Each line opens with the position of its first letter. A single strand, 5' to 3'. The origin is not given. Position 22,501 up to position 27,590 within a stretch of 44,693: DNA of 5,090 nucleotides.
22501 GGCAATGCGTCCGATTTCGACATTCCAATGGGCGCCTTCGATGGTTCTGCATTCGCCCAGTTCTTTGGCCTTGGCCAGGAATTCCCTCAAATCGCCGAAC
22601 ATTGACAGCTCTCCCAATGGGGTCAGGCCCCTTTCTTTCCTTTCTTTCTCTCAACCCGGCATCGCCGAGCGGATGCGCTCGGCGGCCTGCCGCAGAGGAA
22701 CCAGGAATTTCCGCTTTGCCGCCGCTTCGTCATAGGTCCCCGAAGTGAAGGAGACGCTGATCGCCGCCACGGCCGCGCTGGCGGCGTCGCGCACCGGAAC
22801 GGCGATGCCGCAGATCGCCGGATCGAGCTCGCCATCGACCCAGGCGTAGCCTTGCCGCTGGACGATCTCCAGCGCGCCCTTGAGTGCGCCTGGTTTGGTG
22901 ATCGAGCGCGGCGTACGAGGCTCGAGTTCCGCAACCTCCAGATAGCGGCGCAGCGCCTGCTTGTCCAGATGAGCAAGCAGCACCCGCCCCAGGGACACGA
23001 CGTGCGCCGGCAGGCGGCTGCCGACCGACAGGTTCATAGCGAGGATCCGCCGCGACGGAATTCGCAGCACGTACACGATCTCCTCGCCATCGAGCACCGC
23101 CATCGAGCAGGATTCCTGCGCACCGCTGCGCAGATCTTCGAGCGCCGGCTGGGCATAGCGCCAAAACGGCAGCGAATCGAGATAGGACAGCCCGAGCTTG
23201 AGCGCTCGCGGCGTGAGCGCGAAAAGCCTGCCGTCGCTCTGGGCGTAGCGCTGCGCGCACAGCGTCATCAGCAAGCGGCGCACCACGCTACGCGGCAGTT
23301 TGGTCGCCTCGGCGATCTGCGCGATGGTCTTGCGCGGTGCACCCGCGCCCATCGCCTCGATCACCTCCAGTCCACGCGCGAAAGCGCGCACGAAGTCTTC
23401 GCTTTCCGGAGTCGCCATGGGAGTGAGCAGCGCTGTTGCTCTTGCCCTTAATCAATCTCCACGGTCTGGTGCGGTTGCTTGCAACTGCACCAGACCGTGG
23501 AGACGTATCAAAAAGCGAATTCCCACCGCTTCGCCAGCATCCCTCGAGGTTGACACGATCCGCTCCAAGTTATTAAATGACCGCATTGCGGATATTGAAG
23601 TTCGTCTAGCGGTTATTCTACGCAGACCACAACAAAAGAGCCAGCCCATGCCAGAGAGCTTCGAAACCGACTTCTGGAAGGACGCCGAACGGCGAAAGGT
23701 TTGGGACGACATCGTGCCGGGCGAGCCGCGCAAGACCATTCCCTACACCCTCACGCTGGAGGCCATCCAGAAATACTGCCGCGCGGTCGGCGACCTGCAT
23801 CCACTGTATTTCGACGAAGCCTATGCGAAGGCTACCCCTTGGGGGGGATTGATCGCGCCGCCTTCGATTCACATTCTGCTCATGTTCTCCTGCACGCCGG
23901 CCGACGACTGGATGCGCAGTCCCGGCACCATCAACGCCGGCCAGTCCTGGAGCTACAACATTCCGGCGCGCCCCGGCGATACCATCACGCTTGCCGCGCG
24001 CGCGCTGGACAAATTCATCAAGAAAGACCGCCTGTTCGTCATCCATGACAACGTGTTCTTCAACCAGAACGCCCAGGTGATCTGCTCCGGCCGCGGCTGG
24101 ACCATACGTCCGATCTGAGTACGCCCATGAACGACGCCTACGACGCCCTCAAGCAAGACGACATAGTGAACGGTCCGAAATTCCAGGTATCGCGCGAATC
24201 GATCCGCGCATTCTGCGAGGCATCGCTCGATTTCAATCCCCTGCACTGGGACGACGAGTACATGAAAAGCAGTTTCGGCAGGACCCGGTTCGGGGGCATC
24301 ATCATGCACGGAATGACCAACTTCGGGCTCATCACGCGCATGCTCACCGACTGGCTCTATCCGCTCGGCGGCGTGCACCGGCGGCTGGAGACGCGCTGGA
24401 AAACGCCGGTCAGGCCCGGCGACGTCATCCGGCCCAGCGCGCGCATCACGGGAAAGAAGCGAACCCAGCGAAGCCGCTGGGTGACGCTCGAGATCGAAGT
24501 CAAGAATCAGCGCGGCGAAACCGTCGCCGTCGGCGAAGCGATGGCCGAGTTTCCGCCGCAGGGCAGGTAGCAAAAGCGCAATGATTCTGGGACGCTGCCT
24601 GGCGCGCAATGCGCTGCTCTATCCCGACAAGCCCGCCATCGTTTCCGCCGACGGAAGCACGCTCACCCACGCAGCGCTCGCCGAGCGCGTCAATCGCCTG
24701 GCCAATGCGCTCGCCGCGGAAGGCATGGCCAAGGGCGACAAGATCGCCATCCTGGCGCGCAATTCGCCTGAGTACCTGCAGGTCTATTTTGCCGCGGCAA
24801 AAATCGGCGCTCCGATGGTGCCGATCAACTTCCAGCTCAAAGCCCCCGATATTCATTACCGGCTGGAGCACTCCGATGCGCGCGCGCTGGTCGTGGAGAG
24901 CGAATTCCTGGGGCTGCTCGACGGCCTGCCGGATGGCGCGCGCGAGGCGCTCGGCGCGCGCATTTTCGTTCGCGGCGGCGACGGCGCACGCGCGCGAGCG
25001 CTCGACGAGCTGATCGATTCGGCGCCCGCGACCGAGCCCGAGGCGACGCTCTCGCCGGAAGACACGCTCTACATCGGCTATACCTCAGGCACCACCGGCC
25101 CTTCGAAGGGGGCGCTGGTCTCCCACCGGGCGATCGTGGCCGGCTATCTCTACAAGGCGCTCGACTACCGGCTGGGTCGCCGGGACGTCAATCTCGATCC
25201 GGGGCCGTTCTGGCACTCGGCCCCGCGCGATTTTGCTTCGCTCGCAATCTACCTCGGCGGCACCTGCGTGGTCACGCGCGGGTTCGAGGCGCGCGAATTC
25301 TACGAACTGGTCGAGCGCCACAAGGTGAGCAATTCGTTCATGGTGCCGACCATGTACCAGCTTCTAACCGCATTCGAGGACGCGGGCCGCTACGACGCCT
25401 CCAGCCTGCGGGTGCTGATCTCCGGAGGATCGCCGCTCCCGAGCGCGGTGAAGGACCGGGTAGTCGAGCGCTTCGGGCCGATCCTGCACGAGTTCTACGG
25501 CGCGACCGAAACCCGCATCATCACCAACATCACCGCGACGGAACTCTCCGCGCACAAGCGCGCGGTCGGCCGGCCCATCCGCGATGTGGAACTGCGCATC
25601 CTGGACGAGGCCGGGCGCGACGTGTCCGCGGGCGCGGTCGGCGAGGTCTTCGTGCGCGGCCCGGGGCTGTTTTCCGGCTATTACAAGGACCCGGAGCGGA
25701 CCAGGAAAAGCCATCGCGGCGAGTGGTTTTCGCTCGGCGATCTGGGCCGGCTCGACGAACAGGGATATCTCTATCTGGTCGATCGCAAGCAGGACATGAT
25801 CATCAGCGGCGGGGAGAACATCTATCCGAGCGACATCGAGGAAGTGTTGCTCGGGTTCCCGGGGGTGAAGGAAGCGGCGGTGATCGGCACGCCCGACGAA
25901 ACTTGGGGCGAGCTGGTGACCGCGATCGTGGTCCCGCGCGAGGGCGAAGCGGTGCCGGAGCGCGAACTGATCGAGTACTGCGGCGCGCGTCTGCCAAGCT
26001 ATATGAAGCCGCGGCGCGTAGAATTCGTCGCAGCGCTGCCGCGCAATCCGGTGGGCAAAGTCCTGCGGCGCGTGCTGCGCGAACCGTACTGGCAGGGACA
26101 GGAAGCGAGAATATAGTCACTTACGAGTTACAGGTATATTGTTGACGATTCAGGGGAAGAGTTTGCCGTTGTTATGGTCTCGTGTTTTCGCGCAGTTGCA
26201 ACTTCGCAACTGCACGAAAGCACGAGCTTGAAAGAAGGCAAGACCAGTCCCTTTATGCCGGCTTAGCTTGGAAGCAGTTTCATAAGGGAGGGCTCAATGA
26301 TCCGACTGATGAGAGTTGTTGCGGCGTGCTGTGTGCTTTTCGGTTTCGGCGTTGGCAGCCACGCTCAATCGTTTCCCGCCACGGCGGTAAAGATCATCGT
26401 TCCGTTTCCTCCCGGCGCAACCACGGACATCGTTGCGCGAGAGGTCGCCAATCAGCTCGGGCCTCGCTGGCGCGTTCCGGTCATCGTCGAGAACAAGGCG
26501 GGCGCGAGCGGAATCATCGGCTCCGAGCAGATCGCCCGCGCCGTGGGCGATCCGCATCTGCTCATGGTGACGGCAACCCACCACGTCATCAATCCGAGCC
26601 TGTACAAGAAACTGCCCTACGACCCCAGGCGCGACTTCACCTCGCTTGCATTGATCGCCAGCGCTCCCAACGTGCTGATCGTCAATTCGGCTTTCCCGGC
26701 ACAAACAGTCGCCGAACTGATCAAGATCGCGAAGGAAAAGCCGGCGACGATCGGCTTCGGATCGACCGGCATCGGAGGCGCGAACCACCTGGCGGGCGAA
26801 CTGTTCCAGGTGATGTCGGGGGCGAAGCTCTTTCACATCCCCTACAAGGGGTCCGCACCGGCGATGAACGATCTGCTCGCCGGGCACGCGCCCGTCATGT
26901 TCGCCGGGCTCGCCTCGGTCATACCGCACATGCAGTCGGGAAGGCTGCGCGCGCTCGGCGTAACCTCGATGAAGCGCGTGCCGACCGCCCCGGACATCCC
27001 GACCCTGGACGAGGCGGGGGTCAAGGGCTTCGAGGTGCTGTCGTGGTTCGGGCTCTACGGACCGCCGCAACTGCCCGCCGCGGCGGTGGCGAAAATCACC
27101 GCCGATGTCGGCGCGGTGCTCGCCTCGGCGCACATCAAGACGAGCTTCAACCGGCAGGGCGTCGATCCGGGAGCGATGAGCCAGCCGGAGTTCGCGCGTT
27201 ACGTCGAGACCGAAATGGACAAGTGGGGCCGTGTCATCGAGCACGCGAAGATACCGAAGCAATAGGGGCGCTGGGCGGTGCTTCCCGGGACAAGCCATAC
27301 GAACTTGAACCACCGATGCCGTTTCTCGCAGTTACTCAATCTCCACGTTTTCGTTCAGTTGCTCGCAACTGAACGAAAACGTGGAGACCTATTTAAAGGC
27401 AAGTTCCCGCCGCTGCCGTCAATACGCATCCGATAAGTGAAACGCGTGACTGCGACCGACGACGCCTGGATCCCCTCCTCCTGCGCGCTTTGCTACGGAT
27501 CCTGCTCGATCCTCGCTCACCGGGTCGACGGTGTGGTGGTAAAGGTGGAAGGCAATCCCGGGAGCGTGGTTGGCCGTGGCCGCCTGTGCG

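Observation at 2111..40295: Seven dispersed copies of a ~100-nt intergenic element built on a 22-25 bp hairpin whose arms co-vary between copies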

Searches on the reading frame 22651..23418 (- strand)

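Call 11: search_protein_families(library=pfam, proteins=[window:22651-23418:-])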
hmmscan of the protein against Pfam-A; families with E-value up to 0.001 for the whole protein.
window:22651-23418:- (255 aa): 2 families
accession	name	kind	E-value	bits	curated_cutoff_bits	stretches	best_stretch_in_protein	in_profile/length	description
PF01614.24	IclR_C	-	7.2e-40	136.8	24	1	78-249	2-172/174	Bacterial transcriptional regulator IclR C-terminal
PF09339.16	HTH_IclR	-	1.9e-10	40.8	22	1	14-63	3-52/52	IclR helix-turn-helix domain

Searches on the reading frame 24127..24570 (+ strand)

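Call 12: search_protein_families(library=pfam, proteins=[window:24127-24570:+])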
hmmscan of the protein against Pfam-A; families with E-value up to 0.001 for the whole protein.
window:24127-24570:+ (147 aa): 2 families
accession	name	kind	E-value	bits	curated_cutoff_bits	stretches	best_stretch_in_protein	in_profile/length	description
PF01575.25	MaoC_dehydratas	-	2.4e-16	59.9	27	1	17-125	14-119/123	MaoC like domain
PF13452.11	FAS1_DH_region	-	1.5e-08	35.2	22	1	18-134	11-130/132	FAS1-like, dehydratase domain region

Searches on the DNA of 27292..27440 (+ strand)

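Call 52: search_dna_similar(query=window:27292-27440:+, collection=plasmids, mode=distant, max_evalue=0.01, max_rows=20)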
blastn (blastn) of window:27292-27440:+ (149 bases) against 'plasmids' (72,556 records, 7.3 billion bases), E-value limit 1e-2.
No match.
